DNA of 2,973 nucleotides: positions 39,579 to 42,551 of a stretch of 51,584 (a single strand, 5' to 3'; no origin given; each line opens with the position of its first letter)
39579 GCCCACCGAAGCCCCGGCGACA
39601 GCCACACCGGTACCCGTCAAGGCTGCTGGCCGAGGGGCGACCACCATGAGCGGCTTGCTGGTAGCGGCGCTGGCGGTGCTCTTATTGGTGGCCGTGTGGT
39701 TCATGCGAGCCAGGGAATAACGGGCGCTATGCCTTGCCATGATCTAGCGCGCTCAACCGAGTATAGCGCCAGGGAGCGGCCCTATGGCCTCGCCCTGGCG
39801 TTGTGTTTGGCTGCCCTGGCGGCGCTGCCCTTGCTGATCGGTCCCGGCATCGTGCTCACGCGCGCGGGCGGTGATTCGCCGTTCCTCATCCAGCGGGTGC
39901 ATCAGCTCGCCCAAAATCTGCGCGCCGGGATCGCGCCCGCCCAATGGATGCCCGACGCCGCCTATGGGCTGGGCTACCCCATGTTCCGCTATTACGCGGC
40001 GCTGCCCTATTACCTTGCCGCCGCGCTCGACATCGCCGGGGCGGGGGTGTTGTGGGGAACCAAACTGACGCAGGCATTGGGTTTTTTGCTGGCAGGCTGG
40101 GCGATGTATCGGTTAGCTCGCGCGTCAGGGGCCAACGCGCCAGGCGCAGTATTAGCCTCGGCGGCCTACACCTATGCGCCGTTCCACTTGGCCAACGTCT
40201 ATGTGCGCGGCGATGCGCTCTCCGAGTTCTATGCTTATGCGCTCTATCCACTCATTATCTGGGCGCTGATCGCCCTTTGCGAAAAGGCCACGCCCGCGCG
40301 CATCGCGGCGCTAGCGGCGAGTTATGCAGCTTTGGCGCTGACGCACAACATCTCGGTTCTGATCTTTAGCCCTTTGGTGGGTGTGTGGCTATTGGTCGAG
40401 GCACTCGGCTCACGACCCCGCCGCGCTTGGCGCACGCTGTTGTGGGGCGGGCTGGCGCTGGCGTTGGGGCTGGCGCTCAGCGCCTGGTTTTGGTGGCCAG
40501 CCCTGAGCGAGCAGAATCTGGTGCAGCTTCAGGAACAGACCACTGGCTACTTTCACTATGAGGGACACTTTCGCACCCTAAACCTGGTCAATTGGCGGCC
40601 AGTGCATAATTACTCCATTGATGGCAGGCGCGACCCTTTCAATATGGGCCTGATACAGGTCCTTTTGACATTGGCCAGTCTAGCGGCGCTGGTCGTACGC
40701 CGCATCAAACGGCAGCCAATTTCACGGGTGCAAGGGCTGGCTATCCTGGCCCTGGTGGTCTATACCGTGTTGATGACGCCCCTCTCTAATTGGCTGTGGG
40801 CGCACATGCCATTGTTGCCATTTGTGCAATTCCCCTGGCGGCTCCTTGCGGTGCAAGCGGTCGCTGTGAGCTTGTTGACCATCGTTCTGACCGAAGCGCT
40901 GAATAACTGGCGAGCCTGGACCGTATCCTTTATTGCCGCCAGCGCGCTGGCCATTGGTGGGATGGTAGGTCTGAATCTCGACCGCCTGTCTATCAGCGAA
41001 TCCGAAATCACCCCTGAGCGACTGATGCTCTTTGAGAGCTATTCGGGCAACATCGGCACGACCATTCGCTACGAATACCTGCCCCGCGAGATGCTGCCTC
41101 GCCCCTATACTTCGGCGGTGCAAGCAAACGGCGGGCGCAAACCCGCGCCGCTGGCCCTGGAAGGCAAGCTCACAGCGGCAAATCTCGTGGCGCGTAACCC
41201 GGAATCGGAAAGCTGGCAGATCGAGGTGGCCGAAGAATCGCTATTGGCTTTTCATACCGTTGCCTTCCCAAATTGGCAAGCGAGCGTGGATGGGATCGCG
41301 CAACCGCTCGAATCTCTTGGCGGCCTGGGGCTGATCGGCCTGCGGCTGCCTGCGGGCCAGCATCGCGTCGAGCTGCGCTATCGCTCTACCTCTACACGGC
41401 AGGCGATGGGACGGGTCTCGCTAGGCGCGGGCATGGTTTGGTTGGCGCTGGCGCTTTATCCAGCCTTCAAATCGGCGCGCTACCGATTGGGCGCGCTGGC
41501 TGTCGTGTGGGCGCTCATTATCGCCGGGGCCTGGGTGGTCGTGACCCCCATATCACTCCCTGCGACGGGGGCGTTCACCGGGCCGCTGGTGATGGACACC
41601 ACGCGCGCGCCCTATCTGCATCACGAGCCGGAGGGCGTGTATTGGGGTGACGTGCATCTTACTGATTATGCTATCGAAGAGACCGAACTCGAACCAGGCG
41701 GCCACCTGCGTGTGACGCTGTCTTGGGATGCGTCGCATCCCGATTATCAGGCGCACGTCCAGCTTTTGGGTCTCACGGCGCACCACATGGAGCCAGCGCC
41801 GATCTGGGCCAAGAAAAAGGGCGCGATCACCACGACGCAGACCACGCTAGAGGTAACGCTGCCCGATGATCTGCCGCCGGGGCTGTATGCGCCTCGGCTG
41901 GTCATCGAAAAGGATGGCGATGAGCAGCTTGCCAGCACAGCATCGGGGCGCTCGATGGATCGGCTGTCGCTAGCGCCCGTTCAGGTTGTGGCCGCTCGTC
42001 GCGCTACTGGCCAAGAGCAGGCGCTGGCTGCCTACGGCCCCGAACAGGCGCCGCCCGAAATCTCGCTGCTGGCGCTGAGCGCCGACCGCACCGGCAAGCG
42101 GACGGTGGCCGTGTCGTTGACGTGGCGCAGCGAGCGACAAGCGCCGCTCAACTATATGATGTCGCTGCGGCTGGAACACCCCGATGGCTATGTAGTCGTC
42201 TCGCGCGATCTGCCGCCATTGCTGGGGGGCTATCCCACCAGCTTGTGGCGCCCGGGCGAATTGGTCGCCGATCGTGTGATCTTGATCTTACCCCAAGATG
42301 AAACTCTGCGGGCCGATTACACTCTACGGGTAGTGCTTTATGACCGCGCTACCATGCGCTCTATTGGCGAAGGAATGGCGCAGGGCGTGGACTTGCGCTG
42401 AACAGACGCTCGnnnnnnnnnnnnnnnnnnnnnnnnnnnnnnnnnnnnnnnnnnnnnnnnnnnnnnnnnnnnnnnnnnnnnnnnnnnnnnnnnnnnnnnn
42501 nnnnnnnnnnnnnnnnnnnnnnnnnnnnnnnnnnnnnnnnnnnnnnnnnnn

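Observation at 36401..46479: Glycosylation island: three different GT-C families plus a GT4 wrapped around a secreted Pro/Thr-linker protein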

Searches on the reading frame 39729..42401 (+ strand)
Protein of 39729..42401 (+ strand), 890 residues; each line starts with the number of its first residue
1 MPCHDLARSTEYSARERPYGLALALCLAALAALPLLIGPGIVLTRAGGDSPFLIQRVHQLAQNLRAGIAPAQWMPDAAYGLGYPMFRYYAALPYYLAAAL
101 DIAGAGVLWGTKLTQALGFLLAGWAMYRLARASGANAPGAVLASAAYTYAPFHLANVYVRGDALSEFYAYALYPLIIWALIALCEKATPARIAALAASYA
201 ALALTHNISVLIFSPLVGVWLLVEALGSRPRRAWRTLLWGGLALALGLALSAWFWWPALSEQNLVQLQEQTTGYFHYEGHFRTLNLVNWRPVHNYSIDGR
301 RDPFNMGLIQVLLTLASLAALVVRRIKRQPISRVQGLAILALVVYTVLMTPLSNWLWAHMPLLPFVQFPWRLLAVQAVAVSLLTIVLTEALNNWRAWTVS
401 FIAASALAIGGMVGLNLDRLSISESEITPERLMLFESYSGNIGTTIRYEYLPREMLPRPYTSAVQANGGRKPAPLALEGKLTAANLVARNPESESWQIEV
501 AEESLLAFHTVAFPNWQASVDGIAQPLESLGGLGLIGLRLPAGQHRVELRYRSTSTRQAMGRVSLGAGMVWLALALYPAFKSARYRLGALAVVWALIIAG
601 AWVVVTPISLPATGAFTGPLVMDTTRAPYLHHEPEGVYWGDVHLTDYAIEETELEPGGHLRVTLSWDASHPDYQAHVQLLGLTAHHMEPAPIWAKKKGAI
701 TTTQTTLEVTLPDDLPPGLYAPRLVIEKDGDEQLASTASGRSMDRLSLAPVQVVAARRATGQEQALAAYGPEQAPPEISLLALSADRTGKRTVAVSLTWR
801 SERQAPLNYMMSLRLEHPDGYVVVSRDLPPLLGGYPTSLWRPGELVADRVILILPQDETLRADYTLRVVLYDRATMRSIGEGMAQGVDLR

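Call 3: search_protein_families(library=pfam, proteins=[window:39729-42401:+], max_evalue=0.01)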
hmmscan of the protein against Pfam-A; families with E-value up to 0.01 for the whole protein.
window:39729-42401:+ (890 aa): 2 families
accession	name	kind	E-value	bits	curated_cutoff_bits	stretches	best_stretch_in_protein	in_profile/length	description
PF10131.15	PTPS_related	-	9.1e-14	51.3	26.4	1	86-411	1-303/621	6-pyruvoyl-tetrahydropterin synthase related domain; membrane protein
PF09586.16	YfhO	-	2.3e-06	26.7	28.5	1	498-553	770-825/835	Bacterial membrane protein YfhO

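Call 4: search_protein_families(library=ncbifam, proteins=[window:39729-42401:+], max_evalue=0.01)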
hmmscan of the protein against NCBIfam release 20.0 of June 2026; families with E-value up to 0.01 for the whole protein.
window:39729-42401:+ (890 aa): 0 families

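Call 16: search_solved_structures(query=window:39729-42401:+, max_evalue=1)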
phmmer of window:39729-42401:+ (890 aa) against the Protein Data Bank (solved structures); distinct sequences matched with E-value up to 1: 2.
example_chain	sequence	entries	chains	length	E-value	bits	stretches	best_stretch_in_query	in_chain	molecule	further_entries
8j07_k2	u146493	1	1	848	0.034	15.4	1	398-477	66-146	Dynein axonemal intermediate chain 4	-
9k1u_D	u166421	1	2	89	0.83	10.8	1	513-574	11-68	Serine/threonine protein kinase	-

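Call 45: search_solved_structures(query=A3, max_evalue=1)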
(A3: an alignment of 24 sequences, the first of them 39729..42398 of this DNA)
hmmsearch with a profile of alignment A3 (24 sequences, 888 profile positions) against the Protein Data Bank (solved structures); distinct sequences matched with E-value up to 1: 3.
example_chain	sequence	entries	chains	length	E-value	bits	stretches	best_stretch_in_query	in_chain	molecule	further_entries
2yet_A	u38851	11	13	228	0.21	12.3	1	684-737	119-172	GH61 ISOZYME A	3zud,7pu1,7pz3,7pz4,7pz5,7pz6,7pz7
7a8v_A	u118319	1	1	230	0.55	11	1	693-733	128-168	Lytic polysaccharide monooxygenase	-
4b5q_A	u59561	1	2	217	0.73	10.6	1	685-724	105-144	GLYCOSIDE HYDROLASE FAMILY 61 PROTEIN D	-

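Call 71: find_related_loci(query=A3, collection=metagenome_contigs, flank=10000)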
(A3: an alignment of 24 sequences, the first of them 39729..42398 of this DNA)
Query A3 (890 aa) in metagenome_contigs; peptide patterns used: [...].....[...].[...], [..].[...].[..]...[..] (x = any residue, [..] = any of these).
600 stretches matched a pattern (row limit reached: there are more); 557 encode a relative of the query (tblastn E <= 1e-3); the best 80 are kept; 80 distinct loci.
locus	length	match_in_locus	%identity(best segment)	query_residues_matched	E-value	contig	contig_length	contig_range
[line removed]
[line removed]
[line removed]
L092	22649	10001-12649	46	9-881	0e+0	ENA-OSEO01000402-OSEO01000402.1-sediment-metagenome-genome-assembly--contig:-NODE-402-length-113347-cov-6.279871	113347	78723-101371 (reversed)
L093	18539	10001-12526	44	34-881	0e+0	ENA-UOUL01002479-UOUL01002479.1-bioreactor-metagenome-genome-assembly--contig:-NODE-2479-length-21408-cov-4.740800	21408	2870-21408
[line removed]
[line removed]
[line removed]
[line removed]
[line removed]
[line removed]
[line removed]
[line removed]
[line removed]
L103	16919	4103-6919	47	34-881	9e-167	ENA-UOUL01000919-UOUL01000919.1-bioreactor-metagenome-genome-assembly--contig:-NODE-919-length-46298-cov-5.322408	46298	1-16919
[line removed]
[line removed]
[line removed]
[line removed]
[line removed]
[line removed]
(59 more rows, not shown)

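Call 77: search_protein_families(library=pfam, proteins=[L144:3688-5979:+, L121:7558-9222:+], max_evalue=0.001)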
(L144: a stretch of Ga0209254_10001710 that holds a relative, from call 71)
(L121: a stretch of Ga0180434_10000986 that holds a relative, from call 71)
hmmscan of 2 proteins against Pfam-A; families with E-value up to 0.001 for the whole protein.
L144:3688-5979:+ (763 aa): 2 families
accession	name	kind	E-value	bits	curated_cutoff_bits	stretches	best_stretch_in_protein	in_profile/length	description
PF01476.26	LysM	-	4.1e-13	49.5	20.9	1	546-588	1-42/43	LysM domain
PF17210.9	SdrD_B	-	7.4e-06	26.6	29.7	1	631-702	6-76/112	SdrD B-like domain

L121:7558-9222:+ (554 aa): 2 families
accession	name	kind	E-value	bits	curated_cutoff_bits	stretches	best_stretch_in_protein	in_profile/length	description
PF01476.26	LysM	-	4.8e-10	39.7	20.9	1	309-353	1-42/43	LysM domain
PF17210.9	SdrD_B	-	8e-07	29.7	29.7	1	393-462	5-73/112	SdrD B-like domain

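Call 98: search_protein_families(library=pfam, proteins=[L107:13-1902:+, L107:6946-8796:+, L107:8796-11042:+, L137:12361-13758:+, L116:15064-17391:+, L110:1036-3903:+], max_evalue=0.001)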
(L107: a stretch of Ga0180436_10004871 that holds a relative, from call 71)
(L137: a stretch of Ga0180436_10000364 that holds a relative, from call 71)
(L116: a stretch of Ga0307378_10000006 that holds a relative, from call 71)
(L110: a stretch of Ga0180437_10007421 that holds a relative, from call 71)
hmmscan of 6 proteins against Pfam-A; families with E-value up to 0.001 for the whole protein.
L107:13-1902:+ (629 aa): 0 families

L107:6946-8796:+ (616 aa): 0 families

L107:8796-11042:+ (748 aa): 2 families
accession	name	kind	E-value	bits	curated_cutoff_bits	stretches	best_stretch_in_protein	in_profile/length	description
PF13231.12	PMT_2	-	1.6e-09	38.6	26.1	1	142-257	24-139/160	Dolichyl-phosphate-mannose-protein mannosyltransferase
PF09594.16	GT87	-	7.4e-05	23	25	1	143-358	24-207/237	Glycosyltransferase family 87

L137:12361-13758:+ (465 aa): 2 families
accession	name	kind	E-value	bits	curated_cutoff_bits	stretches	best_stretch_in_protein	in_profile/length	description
PF00232.24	Glyco_hydro_1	-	5.8e-78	262.8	22.6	1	30-444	3-451/453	Glycosyl hydrolase family 1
PF00150.24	Cellulase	-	1.2e-05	25.4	23.5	1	73-228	12-163/272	Cellulase (glycosyl hydrolase family 5)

L116:15064-17391:+ (775 aa): 1 family
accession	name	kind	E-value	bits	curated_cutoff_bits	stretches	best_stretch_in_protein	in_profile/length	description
PF13231.12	PMT_2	-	1.8e-13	51.4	26.1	1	167-307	24-158/160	Dolichyl-phosphate-mannose-protein mannosyltransferase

L110:1036-3903:+ (955 aa): 0 families
